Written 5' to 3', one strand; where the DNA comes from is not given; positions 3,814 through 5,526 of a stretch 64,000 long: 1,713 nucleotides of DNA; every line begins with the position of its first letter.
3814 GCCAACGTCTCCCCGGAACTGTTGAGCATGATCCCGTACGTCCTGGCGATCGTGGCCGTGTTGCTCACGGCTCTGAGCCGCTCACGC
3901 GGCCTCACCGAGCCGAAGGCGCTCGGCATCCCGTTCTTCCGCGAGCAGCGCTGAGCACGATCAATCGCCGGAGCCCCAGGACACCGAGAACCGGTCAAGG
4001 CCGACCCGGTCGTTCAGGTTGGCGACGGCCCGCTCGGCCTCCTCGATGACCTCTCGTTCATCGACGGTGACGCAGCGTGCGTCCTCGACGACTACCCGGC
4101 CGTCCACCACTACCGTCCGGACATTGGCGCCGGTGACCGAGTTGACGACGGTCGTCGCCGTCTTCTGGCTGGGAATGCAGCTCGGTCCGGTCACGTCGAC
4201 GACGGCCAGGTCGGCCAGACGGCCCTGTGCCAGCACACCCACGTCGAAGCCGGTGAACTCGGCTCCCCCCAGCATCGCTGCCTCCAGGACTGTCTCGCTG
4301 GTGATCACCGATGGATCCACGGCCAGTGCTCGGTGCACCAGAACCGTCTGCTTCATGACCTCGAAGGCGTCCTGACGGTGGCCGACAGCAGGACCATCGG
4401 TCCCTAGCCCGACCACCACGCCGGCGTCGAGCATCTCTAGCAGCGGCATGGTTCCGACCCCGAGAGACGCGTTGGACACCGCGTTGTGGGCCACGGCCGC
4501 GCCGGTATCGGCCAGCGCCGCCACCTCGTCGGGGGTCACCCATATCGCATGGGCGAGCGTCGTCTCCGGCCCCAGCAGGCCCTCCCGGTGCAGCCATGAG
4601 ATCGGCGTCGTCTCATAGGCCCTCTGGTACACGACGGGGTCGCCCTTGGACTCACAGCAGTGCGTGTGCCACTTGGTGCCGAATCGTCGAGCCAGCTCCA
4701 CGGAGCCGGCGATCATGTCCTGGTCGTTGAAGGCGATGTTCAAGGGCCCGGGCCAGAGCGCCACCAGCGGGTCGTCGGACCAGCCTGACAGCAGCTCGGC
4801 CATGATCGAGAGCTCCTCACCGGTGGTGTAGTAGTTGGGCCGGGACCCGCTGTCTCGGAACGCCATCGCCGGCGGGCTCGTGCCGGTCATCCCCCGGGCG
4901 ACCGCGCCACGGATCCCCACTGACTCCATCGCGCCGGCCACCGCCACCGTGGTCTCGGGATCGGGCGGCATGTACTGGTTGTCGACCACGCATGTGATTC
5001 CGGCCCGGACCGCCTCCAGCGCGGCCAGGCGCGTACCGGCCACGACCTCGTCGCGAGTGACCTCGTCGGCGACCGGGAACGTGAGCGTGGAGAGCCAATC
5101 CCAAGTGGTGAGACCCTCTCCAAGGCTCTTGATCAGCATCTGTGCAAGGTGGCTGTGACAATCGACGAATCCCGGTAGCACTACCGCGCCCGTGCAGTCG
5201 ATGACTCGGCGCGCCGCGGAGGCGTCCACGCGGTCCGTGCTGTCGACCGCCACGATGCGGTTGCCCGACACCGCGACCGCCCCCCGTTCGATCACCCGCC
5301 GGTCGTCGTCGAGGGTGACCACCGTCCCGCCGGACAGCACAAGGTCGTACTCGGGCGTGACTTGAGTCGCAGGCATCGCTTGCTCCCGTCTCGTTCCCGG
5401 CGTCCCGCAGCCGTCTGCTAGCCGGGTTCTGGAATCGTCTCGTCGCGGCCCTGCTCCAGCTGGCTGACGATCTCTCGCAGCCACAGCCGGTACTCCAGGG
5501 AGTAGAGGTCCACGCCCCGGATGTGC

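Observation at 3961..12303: Three paralogous Rieske oxygenases with duplicated ferredoxin modules, a GcvT-like folate protein and a nucleobase-type deaminase: candidate oxidative demethylation pathway of unknown substrate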

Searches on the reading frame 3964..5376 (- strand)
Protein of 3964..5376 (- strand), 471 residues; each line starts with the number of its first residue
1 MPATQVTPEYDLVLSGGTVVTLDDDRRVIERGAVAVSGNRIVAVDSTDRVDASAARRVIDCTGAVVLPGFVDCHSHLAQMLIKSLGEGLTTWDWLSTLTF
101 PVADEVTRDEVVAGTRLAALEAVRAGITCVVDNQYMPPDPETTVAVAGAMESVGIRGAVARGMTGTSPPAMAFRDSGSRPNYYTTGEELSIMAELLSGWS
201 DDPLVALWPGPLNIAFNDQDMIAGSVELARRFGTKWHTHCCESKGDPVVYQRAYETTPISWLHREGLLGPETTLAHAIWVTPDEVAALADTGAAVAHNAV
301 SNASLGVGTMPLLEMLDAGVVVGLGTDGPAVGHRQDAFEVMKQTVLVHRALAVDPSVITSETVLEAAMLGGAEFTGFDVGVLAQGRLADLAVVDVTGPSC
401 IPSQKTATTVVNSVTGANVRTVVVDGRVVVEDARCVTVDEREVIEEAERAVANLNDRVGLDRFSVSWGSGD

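Call 6: search_protein_families(library=pfam, proteins=[window:3964-5376:-], max_evalue=0.01)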
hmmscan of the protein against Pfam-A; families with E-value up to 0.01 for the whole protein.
seq(471 aa): 3 families
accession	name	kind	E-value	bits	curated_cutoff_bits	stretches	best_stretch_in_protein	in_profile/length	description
PF01979.26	Amidohydro_1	-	9.9e-49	166.9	25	1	65-429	1-345/345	Amidohydrolase family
PF07969.17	Amidohydro_3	-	2e-21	77.5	29.7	2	98-430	145-472/472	Amidohydrolase family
PF22039.1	HUTI_composite_bact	-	0.0012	18.8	25.5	1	32-50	1-19/26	Imidazolonepropionase-like composite domain, bacteria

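Call 7: search_protein_families(library=ncbifam, proteins=[window:3964-5376:-], max_evalue=0.01)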
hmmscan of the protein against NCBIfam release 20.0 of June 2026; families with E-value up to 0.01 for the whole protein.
seq(471 aa): 68 families (the best 25 are shown)
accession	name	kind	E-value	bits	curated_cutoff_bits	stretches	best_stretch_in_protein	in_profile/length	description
NF004701.0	PRK06038.1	equivalog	5.1e-79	266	609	1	11-458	5-430/432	N-ethylammeline chlorohydrolase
NF005557.0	PRK07228.1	equivalog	8.9e-74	248.8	522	1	12-460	3-443/445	5'-deoxyadenosine deaminase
NF006252.0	PRK08393.1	equivalog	5e-68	230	617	1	13-454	4-423/424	N-ethylammeline chlorohydrolase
NF006055.0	PRK08203.1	equivalog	7e-68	229.2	532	1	12-456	7-452/455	8-oxoguanine deaminase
NF006549.0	PRK09045.1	equivalog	3.5e-60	203.9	540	1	7-449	5-434/444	TRZ/ATZ family hydrolase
NF006056.0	PRK08204.1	subfamily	1.7e-59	201.8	391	1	12-458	5-444/449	hypothetical protein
NF009059.0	PRK12393.1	equivalog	1.1e-57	195.7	543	1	34-457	31-458/460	amidohydrolase family protein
NF004995.0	PRK06380.1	subfamily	3.8e-56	190.9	567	2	214-445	180-414/418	metal-dependent hydrolase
NF005540.0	PRK07203.1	equivalog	2.7e-55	187.8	444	2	226-458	211-442/444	putative aminohydrolase SsnA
TIGR03314.1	Se_ssnA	subfamily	5.4e-51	173.8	455.5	1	12-456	1-439/441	putative selenium metabolism protein SsnA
NF012037.0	PRK15493.1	equivalog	7e-49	166.8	779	2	229-451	206-430/435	bifunctional S-methyl-5'-thioadenosine deaminase/S-adenosylhomocysteine deaminase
NF005211.0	PRK06687.1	equivalog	2.7e-44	151.6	703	1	18-439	8-418/419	TRZ/ATZ family protein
NF006681.0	PRK09229.1-2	equivalog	2.6e-42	145.1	362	1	26-441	16-436/451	formimidoylglutamate deiminase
NF004801.0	PRK06151.1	subfamily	3.7e-36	125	416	1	16-455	8-463/491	chlorohydrolase family protein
TIGR02967.1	guan_deamin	equivalog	1.4e-32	113.2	375.4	1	28-399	3-366/401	guanine deaminase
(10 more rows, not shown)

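Call 18: search_solved_structures(query=window:3964-5376:-, max_evalue=1e-10)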
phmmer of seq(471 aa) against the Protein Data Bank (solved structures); distinct sequences matched with E-value up to 1e-10: 25.
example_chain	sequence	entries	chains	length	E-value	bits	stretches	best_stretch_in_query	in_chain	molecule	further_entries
4v1x_A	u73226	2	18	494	6.3e-53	183.6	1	12-452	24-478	ATRAZINE CHLOROHYDROLASE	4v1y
7ww2_A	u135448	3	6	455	5.1e-45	157.5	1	18-454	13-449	8-oxoguanine deaminase | Hydroxydechloroatrazine ethylaminohydrolase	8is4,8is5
3hpa_A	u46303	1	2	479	2.1e-44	155.5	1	8-447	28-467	AMIDOHYDROLASE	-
4f0r_A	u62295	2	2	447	6.1e-38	134.2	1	9-443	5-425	5-methylthioadenosine/S-adenosylhomocysteine deaminase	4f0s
3ls9_A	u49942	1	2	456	1.3e-36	129.8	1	18-445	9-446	Triazine hydrolase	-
3lsb_A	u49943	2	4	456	2.6e-36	128.8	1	18-445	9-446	Triazine hydrolase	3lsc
4l9x_A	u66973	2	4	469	5.7e-36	127.7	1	17-445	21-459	Triazine hydrolase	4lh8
4dyk_A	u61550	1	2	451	7.5e-36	127.3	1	8-449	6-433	AMIDOHYDROLASE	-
4gbd_A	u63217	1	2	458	8.3e-36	127.1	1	8-449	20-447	Putative uncharacterized protein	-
5hme_A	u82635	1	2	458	1e-35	126.8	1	18-445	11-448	Triazine hydrolase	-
4dzh_A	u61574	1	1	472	1.1e-35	126.7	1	7-443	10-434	AMIDOHYDROLASE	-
5hmf_A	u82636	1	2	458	2.1e-35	125.8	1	18-445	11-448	Triazine hydrolase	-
5hmd_A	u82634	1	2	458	2.5e-35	125.5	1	18-445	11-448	Triazine hydrolase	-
2paj_A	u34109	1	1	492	3.3e-31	112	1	21-455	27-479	putative cytosine/guanine deaminase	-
1p1m_A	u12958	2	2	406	8.7e-30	107.3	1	250-450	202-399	Hypothetical protein TM0936 | Uncharacterized protein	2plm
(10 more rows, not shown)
